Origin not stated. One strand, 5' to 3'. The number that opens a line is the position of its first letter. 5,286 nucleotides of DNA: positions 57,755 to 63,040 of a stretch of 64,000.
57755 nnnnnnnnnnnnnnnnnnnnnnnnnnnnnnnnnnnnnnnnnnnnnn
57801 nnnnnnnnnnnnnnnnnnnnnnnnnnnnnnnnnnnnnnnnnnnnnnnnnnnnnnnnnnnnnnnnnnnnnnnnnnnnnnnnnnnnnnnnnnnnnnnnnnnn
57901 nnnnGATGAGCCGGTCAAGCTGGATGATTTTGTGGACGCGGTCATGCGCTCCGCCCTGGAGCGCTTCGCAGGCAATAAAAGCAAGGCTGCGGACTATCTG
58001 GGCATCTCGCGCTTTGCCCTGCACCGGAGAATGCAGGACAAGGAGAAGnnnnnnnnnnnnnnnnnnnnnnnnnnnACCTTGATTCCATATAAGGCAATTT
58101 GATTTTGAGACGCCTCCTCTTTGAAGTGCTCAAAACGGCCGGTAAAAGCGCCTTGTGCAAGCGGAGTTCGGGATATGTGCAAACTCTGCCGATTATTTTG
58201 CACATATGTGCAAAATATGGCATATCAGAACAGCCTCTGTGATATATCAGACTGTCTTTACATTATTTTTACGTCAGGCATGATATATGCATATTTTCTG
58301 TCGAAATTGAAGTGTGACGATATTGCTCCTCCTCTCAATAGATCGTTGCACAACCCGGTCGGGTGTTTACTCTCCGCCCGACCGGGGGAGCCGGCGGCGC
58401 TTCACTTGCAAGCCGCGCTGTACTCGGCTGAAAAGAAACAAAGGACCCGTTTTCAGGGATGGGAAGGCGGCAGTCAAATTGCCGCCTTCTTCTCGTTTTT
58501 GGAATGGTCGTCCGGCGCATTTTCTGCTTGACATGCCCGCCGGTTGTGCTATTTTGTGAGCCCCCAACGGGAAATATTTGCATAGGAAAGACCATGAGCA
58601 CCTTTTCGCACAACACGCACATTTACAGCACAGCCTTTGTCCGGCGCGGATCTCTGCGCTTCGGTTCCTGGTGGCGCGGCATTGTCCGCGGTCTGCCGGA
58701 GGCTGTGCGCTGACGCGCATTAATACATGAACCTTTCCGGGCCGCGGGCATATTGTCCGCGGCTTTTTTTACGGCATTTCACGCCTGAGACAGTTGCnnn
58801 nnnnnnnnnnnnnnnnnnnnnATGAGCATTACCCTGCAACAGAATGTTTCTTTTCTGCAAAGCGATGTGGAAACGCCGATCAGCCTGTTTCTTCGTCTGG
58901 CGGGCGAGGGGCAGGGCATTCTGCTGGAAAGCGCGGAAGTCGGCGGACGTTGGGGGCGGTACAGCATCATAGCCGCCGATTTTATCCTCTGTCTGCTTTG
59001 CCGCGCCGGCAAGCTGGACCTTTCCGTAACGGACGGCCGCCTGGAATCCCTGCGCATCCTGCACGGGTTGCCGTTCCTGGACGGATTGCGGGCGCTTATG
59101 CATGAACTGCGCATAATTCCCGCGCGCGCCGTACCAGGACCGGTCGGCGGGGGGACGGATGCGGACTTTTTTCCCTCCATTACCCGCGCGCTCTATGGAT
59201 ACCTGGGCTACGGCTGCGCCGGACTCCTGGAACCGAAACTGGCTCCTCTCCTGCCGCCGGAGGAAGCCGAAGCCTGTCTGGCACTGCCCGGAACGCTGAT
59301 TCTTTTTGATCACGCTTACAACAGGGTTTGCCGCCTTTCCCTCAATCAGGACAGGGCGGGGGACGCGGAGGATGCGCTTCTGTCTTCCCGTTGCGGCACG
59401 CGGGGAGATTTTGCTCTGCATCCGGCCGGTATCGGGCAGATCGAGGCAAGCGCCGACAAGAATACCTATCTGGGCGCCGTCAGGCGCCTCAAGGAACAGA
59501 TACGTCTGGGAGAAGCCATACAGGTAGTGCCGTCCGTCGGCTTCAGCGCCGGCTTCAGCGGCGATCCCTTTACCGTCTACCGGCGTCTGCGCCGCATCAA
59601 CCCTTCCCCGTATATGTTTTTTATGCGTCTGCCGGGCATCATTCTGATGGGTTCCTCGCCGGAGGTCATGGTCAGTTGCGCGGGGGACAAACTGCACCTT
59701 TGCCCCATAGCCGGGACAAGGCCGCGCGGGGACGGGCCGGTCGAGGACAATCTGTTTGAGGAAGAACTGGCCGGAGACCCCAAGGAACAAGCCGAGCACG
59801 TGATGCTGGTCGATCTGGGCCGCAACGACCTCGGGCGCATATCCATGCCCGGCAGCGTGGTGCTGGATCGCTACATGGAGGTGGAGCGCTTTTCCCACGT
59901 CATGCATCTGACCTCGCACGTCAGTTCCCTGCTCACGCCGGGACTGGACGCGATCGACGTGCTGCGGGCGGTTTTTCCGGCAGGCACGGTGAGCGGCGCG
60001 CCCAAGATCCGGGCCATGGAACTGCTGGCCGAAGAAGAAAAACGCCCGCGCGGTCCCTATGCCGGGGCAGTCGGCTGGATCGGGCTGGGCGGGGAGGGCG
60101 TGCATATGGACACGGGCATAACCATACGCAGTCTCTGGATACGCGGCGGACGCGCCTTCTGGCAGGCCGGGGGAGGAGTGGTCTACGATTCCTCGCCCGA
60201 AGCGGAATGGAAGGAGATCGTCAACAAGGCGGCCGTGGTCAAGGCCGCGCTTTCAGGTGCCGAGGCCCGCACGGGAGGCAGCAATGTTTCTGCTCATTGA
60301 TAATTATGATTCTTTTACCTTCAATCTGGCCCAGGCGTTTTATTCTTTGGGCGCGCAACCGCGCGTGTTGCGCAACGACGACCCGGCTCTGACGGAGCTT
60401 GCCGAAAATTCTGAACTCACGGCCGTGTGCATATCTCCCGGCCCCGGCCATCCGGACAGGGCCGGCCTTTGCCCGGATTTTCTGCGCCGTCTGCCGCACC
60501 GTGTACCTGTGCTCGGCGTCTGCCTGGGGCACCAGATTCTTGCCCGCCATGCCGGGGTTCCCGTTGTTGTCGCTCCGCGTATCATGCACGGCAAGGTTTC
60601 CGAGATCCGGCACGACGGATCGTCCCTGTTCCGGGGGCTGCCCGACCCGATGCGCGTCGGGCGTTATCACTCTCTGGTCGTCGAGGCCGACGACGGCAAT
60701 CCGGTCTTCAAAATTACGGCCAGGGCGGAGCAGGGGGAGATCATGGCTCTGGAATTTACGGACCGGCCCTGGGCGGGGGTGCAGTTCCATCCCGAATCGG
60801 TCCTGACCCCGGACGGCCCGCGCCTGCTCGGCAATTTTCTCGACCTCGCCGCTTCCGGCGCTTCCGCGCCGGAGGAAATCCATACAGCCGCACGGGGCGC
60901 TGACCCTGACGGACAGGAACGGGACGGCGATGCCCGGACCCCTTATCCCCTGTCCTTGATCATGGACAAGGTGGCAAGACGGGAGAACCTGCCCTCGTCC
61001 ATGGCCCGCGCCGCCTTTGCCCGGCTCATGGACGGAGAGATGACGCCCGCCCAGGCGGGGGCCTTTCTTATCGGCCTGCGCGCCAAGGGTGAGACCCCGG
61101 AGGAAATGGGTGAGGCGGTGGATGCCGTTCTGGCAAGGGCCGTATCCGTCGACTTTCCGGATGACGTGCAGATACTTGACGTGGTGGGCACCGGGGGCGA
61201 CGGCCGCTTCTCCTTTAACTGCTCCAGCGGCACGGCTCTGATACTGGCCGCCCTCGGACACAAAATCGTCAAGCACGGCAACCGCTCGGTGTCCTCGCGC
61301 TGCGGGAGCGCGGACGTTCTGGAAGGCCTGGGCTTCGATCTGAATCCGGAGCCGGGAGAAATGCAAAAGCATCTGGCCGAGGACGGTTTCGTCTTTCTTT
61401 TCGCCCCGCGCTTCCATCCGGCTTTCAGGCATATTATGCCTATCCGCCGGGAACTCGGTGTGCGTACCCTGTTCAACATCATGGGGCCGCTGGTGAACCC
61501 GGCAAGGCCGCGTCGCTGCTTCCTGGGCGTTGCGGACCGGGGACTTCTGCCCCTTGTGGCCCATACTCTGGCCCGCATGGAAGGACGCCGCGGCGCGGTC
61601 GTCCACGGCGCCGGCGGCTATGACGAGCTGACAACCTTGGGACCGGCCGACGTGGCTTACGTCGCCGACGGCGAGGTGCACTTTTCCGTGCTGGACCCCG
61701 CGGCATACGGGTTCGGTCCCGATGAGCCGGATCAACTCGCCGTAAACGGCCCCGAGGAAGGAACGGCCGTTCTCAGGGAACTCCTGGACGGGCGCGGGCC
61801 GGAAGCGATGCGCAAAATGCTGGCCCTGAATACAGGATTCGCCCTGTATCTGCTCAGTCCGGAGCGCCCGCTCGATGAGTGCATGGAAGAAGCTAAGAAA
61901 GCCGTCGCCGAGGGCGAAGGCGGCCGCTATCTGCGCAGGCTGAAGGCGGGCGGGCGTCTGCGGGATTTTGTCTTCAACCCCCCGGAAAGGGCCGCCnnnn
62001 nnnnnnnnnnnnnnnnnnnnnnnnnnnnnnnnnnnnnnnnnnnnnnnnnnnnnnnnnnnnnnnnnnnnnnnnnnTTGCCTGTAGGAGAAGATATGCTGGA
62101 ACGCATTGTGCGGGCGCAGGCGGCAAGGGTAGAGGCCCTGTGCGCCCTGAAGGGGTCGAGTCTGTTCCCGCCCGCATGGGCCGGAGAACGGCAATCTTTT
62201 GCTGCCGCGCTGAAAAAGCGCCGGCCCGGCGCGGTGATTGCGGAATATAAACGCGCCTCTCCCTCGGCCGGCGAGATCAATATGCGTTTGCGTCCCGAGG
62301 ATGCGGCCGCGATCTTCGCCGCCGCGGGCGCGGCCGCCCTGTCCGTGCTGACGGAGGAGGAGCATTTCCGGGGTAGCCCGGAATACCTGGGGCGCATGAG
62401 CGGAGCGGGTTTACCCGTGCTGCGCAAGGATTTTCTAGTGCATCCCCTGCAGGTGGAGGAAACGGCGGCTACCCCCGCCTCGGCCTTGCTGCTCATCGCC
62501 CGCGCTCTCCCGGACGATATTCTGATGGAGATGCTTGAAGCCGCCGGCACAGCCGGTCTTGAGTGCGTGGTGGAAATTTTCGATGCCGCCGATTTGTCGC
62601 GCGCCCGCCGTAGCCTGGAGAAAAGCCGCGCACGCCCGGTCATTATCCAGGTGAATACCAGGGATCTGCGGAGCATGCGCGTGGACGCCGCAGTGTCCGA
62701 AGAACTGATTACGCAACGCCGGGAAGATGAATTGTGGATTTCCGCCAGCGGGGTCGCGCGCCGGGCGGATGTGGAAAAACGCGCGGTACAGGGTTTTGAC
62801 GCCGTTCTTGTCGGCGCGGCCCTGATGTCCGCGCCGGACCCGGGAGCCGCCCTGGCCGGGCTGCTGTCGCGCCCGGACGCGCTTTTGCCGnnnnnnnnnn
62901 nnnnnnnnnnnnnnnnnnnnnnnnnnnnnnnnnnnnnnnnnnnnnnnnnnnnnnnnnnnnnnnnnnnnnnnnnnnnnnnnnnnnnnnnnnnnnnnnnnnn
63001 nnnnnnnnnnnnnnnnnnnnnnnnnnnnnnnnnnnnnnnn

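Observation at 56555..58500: NtrC-type regulator followed by enhancer, sigma54 promoter and a structured non-coding RNA: LuxO/Qrr-like module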

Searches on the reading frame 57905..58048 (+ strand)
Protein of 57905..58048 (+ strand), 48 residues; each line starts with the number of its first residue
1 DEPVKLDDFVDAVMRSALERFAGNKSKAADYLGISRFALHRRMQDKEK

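Call 32: find_related_loci(query=A2, collection=metagenome_contigs, flank=2500)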
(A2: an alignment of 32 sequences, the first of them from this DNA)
Query A2 (48 aa) in metagenome_contigs; peptide patterns used: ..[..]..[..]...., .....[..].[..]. (x = any residue, [..] = any of these).
600 stretches matched a pattern (row limit reached: there are more); 257 encode a relative of the query (tblastn E <= 1e-3); the best 80 are kept; 80 distinct loci.
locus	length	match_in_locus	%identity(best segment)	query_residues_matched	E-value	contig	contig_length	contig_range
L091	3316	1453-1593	64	1-47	3e-18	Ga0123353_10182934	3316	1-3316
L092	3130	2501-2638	65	1-46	8e-18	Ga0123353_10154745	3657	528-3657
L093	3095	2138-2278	60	1-47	2e-17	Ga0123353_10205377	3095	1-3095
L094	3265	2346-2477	61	4-47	1e-16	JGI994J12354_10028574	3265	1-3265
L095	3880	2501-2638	59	1-46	7e-16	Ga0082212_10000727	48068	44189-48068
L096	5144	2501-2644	65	1-48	9e-16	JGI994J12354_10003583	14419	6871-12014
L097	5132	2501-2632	61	1-44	4e-15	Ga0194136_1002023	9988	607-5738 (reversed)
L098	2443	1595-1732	57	1-46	4e-15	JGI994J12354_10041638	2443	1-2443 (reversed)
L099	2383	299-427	63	6-48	5e-15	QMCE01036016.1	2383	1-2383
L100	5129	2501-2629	58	1-43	5e-14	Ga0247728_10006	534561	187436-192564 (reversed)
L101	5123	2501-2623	61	4-44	2e-13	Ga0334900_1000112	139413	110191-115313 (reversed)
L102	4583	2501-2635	49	4-48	1e-12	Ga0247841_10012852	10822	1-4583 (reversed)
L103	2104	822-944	56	4-44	2e-12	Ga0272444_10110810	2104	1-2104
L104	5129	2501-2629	49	1-43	9e-11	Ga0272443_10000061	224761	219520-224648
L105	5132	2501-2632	41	1-44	3e-9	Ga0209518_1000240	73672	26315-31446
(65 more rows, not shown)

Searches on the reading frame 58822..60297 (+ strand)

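Call 59: search_protein_families(library=pfam, proteins=[window:58822-60297:+], max_evalue=0.00001)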
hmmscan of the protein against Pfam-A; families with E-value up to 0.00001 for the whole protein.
window:58822-60297:+ (492 aa): 2 families
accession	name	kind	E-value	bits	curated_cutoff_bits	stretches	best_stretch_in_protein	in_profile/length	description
PF00425.24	Chorismate_bind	-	4.6e-80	269.3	27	1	213-469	2-257/257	chorismate binding enzyme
PF04715.19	Anth_synt_I_N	-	1.4e-19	71.2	23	1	15-169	1-138/140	Anthranilate synthase component I, N terminal region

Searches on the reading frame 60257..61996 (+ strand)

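Call 59: search_protein_families(library=pfam, proteins=[window:60257-61996:+], max_evalue=0.00001)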
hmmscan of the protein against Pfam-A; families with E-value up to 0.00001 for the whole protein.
window:60257-61996:+ (580 aa): 4 families
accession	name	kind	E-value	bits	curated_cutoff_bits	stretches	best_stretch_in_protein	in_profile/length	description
PF00591.27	Glycos_transf_3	-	2.1e-76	257.3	27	1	305-554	3-251/253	Glycosyl transferase family, a/b domain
PF00117.34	GATase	-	5.3e-51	173.4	22.8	1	12-195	1-187/190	Glutamine amidotransferase class-I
PF02885.22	Glycos_trans_3N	-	7.8e-16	58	26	1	235-295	3-63/63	Glycosyl transferase family, helical bundle domain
PF07722.19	Peptidase_C26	-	9.7e-07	29.2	20.5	0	80-180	103-219/219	Peptidase C26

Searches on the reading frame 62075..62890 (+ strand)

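Call 68: search_protein_families(library=pfam, proteins=[window:62075-62890:+], max_evalue=0.000001)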
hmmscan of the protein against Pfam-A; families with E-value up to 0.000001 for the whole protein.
window:62075-62890:+ (272 aa): 1 family
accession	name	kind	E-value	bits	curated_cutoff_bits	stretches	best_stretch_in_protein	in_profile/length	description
PF00218.27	IGPS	-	3.3e-55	187.4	27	1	8-260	1-251/254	Indole-3-glycerol phosphate synthase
